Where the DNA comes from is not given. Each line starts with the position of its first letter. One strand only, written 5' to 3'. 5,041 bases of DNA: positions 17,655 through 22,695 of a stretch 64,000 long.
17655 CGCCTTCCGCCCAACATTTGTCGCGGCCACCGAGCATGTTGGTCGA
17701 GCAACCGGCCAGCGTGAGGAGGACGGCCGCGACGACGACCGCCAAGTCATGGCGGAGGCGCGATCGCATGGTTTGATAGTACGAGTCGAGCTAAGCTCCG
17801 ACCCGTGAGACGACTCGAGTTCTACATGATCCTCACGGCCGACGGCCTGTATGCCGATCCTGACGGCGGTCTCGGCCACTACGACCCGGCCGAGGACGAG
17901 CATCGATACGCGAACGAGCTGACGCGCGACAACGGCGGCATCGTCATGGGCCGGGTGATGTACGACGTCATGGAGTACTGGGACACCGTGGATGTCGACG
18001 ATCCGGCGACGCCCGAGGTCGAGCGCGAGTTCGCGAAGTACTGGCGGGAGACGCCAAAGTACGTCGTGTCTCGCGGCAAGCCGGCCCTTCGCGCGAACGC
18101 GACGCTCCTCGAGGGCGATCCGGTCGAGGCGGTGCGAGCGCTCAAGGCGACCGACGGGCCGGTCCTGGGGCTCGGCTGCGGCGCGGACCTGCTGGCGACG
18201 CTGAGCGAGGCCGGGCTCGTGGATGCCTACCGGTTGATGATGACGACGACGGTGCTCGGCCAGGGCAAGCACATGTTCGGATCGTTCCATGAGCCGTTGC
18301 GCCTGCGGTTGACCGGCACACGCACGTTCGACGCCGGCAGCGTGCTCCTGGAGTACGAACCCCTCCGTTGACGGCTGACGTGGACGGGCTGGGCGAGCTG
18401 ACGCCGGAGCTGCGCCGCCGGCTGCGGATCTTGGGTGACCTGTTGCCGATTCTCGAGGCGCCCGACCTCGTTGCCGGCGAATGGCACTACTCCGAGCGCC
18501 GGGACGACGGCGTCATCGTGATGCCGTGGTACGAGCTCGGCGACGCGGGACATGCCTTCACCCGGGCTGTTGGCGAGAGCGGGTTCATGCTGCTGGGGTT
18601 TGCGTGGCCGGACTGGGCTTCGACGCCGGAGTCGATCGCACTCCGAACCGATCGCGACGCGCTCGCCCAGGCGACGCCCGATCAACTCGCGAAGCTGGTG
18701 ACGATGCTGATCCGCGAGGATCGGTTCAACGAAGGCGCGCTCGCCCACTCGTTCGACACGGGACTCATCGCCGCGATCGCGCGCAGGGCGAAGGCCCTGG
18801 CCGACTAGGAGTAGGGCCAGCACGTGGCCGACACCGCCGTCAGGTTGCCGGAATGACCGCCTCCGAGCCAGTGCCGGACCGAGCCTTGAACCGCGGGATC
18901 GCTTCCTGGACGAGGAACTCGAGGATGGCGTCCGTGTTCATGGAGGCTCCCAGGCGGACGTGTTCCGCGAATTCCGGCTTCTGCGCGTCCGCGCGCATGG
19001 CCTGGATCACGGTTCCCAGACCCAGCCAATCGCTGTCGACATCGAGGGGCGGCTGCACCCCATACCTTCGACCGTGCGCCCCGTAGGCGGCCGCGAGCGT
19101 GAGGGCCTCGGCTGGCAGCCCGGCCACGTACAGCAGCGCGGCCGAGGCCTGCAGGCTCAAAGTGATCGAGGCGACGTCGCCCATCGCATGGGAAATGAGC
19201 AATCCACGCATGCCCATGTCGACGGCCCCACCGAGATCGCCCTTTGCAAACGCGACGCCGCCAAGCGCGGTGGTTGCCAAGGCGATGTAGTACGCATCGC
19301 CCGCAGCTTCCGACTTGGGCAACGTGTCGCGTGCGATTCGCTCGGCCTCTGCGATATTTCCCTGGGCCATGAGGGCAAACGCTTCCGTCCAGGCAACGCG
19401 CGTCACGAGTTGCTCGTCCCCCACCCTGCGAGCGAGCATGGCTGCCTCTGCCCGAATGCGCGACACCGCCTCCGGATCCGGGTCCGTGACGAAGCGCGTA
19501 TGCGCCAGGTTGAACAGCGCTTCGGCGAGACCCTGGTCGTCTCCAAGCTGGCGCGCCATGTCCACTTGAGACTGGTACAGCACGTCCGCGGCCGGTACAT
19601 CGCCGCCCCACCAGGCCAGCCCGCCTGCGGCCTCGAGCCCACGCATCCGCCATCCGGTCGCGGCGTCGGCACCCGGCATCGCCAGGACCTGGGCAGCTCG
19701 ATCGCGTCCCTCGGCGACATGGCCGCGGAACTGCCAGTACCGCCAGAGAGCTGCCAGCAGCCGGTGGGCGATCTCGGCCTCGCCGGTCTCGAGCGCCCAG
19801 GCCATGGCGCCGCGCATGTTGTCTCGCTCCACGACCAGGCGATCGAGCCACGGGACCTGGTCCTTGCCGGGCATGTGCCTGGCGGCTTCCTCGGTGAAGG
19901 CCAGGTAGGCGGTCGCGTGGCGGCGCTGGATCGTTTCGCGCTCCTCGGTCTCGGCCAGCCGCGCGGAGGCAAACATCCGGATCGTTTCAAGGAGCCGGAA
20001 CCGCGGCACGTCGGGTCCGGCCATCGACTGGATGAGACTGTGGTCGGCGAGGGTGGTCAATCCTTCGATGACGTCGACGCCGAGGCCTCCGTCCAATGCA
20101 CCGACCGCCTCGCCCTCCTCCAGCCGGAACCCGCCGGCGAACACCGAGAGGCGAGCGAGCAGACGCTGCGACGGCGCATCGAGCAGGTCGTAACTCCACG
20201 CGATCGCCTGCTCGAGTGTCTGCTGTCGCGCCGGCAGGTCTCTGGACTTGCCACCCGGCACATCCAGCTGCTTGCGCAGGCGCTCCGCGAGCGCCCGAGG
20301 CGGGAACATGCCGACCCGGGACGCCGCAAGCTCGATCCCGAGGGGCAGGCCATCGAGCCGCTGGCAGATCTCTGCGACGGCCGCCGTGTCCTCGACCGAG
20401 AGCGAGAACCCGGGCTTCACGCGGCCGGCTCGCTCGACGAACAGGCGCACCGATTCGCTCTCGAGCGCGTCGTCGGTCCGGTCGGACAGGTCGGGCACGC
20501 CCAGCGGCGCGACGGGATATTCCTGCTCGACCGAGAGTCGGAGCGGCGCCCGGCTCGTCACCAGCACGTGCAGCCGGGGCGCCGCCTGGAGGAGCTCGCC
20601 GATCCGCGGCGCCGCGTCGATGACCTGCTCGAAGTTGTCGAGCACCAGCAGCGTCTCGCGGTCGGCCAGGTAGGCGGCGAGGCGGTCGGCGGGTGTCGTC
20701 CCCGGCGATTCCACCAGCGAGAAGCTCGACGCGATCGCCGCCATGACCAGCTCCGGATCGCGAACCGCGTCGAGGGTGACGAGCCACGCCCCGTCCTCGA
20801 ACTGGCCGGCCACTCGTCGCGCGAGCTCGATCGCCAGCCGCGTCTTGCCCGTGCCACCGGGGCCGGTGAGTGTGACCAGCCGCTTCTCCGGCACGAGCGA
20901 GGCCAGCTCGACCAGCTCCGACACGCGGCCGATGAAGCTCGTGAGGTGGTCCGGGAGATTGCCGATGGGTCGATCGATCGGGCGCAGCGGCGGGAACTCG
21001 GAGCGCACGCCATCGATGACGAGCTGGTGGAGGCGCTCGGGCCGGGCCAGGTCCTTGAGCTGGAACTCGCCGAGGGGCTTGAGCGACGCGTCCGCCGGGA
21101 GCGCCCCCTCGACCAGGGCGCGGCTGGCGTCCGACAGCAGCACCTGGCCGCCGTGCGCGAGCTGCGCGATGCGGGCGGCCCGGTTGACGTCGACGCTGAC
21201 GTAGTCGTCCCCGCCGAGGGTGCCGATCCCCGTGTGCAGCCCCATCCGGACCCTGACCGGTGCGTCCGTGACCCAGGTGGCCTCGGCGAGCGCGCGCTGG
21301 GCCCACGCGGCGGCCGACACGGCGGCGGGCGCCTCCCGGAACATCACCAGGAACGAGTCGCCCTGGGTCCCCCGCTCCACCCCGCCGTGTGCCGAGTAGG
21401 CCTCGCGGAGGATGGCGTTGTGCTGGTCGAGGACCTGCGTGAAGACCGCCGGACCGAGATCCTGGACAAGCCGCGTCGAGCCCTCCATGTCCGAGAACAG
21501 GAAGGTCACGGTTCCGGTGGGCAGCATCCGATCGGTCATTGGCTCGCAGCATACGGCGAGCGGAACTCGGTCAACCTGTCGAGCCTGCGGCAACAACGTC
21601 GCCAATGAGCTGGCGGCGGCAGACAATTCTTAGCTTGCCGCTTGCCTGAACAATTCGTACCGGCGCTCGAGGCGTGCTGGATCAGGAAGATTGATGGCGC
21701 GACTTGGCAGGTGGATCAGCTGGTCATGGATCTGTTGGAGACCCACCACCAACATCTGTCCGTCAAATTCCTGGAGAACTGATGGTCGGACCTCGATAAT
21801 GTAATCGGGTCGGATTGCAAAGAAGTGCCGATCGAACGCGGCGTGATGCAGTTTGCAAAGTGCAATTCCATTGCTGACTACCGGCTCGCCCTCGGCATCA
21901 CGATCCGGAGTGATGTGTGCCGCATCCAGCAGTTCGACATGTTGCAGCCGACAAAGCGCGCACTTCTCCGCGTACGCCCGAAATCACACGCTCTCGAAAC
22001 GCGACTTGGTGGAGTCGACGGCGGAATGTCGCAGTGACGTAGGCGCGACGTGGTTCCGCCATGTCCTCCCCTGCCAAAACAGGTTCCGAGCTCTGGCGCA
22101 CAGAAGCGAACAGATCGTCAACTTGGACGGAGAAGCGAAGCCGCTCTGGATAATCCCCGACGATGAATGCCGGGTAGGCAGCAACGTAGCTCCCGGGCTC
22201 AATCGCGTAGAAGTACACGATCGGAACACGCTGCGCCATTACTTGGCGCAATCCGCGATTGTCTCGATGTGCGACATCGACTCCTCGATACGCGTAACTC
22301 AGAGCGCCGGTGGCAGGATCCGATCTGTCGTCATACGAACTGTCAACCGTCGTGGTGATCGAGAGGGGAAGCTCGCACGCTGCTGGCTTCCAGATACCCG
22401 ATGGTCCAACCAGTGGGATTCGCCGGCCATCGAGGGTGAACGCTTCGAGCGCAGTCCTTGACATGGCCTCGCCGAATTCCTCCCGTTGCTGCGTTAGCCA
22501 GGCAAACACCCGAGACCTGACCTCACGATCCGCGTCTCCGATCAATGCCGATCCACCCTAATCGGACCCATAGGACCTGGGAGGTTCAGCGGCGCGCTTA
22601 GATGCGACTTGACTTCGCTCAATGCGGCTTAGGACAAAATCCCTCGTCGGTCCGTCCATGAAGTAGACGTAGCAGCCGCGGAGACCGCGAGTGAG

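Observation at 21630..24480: Lower-GC two-gene nuclease/helicase island (DUF2075-type PD-(D/E)xK + SF1 helicase protein, then a reader-HNH nuclease) next to toxin-antitoxin loci: candidate anti-phage/anti-MGE system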

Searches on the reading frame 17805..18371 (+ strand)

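Call 66: search_protein_families(library=pfam, max_evalue=0.001, proteins=[window:17805-18371:+])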
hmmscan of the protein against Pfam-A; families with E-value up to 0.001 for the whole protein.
window:17805-18371:+ (188 aa): 1 family
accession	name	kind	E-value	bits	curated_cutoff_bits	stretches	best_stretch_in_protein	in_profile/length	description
PF01872.23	RibD_C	-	3.3e-17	63.4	24.1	1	8-180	7-196/197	RibD C-terminal domain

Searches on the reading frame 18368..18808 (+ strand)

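Call 66: search_protein_families(library=pfam, max_evalue=0.001, proteins=[window:18368-18808:+])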
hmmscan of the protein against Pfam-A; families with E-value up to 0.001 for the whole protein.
window:18368-18808:+ (146 aa): 1 family
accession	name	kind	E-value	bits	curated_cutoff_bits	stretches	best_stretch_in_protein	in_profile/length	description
PF20118.4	DUF6508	-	2e-30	105.8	23.6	1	17-145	4-127/129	Family of unknown function (DUF6508)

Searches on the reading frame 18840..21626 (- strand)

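Call 66: search_protein_families(library=pfam, max_evalue=0.001, proteins=[window:18840-21626:-])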
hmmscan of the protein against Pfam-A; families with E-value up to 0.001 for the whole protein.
window:18840-21626:- (928 aa): 6 families
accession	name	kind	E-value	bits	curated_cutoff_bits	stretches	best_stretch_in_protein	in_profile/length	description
PF00211.25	Guanylate_cyc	-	9.9e-11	42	21.9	1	36-191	5-171/183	Adenylate and Guanylate cyclase catalytic domain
PF00931.28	NB-ARC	-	1.7e-07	31.2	23.5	1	246-360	16-137/248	NB-ARC domain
PF13481.12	AAA_25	-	1e-05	25.7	27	1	232-283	19-65/195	AAA domain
PF13401.12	AAA_22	-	1.9e-05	25.4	27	1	248-350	5-105/130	AAA domain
PF13424.12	TPR_12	-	0.00014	22.5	30.1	0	748-807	9-70/77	Tetratricopeptide repeat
PF13191.12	AAA_16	-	0.00015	22.7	32.6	1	231-326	2-100/167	AAA ATPase domain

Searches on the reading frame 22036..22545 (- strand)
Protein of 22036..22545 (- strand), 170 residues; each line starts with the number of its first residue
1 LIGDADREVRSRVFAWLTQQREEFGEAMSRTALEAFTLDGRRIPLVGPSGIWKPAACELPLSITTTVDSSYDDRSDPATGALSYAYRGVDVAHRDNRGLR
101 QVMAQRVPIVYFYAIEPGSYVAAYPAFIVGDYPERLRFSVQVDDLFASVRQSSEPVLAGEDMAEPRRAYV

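Call 61: search_protein_representatives(protein=window:22036-22545:-)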
Query: 170 residues. Proteins with E-value up to 0.001 (for the whole library): 1156; up to 1e-10: 423; up to 1e-30: 25. The best 150 are listed.
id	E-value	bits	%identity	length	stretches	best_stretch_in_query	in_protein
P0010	3.4e-75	267.7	71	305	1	1-170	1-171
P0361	6.8e-45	169.2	59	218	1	28-170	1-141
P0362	6.1e-35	136.8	62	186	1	61-170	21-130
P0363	1.0e-34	136.1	45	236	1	3-170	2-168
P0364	1.6e-34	135.5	48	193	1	6-145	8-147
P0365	2.6e-34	134.8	68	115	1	13-105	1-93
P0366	3.9e-34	134.2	50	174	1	4-151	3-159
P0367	4.3e-34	134.1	48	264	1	23-170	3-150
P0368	5.7e-34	133.7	68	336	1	38-129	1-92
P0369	6.4e-34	133.5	48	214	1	3-169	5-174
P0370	9.2e-34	133.0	44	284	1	3-166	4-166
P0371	1.4e-33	132.4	49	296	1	6-143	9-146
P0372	2.6e-33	131.5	47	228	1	6-145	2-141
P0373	1.7e-32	128.9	73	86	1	1-83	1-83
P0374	5.2e-32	127.3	48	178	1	13-145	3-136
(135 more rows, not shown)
